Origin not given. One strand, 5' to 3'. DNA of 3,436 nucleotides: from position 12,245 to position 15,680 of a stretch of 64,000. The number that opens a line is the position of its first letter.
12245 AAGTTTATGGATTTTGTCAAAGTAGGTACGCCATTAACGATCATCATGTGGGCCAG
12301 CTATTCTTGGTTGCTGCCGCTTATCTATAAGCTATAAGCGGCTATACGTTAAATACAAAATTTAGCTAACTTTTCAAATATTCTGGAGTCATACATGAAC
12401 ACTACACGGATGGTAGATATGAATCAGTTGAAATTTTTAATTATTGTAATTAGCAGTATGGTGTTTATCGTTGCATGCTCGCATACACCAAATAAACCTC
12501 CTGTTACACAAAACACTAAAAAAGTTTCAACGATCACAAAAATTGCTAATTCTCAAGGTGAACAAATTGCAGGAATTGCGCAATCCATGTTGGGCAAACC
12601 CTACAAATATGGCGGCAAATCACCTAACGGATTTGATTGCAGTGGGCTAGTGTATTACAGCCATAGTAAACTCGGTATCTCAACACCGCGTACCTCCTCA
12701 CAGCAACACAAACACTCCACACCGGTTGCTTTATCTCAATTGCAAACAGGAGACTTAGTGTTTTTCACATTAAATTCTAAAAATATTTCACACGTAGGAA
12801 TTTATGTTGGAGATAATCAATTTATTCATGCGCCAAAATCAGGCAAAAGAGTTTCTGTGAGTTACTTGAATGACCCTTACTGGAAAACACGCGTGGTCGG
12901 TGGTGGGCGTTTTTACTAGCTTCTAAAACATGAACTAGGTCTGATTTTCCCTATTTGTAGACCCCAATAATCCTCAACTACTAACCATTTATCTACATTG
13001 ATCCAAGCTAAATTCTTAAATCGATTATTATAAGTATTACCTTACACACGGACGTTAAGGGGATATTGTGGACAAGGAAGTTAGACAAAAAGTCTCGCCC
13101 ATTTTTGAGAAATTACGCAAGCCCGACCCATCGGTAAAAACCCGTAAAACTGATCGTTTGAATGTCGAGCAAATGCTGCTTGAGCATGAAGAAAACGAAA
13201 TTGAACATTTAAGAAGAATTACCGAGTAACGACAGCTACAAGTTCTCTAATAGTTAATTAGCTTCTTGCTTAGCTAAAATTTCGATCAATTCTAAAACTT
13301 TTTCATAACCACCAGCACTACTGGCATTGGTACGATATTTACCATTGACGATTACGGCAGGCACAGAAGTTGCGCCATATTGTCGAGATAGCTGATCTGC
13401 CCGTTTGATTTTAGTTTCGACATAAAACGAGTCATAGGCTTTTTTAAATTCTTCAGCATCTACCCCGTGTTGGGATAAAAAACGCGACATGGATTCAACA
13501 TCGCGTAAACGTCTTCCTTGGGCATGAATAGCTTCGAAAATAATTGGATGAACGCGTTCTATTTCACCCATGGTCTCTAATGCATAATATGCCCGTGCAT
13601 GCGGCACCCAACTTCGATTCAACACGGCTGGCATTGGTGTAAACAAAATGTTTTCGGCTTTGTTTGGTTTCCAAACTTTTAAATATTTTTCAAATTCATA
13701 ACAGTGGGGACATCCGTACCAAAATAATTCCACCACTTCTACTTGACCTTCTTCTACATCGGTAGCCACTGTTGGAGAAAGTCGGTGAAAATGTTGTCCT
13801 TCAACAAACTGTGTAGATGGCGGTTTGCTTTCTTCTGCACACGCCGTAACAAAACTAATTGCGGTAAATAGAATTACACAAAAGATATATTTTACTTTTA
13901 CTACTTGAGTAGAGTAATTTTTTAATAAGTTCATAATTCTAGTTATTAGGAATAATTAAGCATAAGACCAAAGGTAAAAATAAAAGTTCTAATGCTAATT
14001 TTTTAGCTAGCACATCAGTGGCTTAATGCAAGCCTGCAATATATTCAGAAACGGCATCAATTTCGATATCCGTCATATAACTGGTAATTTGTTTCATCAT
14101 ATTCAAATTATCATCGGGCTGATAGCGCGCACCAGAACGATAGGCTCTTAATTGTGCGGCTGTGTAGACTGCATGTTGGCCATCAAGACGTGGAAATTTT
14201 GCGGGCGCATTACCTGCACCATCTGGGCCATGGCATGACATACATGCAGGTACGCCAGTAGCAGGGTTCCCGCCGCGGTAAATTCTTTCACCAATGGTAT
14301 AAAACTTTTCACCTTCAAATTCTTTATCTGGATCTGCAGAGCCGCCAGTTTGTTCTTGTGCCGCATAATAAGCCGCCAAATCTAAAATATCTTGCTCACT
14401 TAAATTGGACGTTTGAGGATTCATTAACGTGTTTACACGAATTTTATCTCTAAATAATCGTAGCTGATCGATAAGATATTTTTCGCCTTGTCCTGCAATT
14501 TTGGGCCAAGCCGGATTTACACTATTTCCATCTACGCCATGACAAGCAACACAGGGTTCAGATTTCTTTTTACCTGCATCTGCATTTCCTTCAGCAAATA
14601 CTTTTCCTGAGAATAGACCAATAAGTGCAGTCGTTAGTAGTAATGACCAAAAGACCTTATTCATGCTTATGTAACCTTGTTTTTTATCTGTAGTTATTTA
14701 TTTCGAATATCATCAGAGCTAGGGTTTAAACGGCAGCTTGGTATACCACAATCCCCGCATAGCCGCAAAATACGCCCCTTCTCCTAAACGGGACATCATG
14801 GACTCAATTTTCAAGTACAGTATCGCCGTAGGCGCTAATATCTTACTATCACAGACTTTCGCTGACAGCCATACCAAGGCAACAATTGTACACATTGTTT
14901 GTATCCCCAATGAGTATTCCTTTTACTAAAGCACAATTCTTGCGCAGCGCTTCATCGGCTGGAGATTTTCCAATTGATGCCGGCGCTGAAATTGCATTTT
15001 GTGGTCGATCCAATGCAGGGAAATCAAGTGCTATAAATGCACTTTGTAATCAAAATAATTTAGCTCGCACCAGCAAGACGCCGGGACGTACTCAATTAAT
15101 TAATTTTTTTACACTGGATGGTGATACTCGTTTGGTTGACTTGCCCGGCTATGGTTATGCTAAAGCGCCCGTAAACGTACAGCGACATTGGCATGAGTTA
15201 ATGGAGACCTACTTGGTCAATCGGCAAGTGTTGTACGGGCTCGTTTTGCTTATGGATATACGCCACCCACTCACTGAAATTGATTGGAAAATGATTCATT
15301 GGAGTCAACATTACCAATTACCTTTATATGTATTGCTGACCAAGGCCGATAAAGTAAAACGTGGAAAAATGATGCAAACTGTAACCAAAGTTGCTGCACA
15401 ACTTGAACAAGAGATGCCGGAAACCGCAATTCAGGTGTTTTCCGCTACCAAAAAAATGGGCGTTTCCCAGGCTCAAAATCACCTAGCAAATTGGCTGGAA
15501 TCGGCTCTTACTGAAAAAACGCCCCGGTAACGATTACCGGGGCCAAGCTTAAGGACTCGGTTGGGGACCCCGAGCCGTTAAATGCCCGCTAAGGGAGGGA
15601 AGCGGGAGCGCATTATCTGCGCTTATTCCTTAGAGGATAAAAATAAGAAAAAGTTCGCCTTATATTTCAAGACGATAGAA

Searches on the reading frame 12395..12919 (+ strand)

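Call 94: search_protein_families(library=pfam, proteins=[window:12395-12919:+], max_evalue=0.001)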
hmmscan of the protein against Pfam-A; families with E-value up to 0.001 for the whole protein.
window:12395-12919:+ (174 aa): 2 families
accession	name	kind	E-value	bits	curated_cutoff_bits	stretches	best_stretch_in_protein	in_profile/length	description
PF00877.26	NLPC_P60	-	2.5e-34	117.8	23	1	67-170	1-103/105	NlpC/P60 family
PF05708.18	Peptidase_C92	-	6.6e-07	30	27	0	46-102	71-130/166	Permuted papain-like amidase enzyme, YaeF/YiiX, C92 family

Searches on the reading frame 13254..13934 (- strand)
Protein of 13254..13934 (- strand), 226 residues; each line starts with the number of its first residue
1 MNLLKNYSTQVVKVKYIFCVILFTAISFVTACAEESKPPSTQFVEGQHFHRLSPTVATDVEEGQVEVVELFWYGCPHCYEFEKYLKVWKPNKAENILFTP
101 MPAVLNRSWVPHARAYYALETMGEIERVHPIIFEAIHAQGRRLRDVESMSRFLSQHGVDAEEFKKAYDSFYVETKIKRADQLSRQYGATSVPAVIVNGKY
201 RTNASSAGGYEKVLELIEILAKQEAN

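Call 95: search_protein_families(library=pfam, proteins=[window:13254-13934:-], max_evalue=0.001)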
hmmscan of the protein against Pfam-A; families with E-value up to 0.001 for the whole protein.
window:13254-13934:- (226 aa): 4 families
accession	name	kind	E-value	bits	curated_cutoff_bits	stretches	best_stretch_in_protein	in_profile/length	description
PF01323.26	DSBA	-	2e-14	54.3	25.6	1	92-200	69-176/191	DSBA-like thioredoxin domain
PF13462.12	Thioredoxin_4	-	1.3e-06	29.1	23.2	1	62-215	12-164/165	Thioredoxin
PF13743.12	Thioredoxin_5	-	0.00032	20.9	27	0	134-199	101-166/186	Thioredoxin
PF13192.12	Thioredoxin_3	-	0.00065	20.1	24.8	0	175-202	35-61/76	Thioredoxin domain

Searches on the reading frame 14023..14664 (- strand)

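Call 95: search_protein_families(library=pfam, proteins=[window:14023-14664:-], max_evalue=0.001)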
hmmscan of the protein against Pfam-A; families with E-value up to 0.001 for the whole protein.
window:14023-14664:- (213 aa): 2 families
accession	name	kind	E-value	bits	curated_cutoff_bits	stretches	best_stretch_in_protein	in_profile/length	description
PF00034.26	Cytochrom_C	-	3.4e-22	80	21.3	2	140-212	11-89/90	Cytochrome c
PF13442.11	Cytochrome_CBB3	-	4.5e-12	46.6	27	2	140-209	13-68/68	Cytochrome C oxidase, cbb3-type, subunit III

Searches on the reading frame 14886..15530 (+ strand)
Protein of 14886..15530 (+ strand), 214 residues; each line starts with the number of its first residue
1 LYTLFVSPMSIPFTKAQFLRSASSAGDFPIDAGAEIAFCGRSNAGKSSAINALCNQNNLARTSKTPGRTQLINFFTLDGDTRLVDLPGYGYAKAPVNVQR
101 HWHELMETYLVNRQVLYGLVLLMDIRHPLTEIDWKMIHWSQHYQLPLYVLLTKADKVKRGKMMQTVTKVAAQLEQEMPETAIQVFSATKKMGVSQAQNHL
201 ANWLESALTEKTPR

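Call 95: search_protein_families(library=pfam, proteins=[window:14886-15530:+], max_evalue=0.001)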
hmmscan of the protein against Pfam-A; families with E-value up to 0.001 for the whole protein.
window:14886-15530:+ (214 aa): 5 families
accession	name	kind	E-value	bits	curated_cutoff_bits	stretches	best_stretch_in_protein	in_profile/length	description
PF01926.29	MMR_HSR1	-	3e-18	66.4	21.9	1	35-153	1-113/113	50S ribosome-binding GTPase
PF03193.22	RsgA_GTPase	-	8.8e-07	29.3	30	0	36-88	109-167/174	RsgA GTPase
PF00350.29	Dynamin_N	-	3.4e-06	27.6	27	0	36-63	1-28/168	Dynamin family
PF02421.24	FeoB_N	-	2.9e-05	24.1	27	1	35-195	2-151/156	Ferrous iron transport protein B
PF00009.33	GTP_EFTU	-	0.00024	21.2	26.5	0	116-201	93-183/188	Elongation factor Tu GTP binding domain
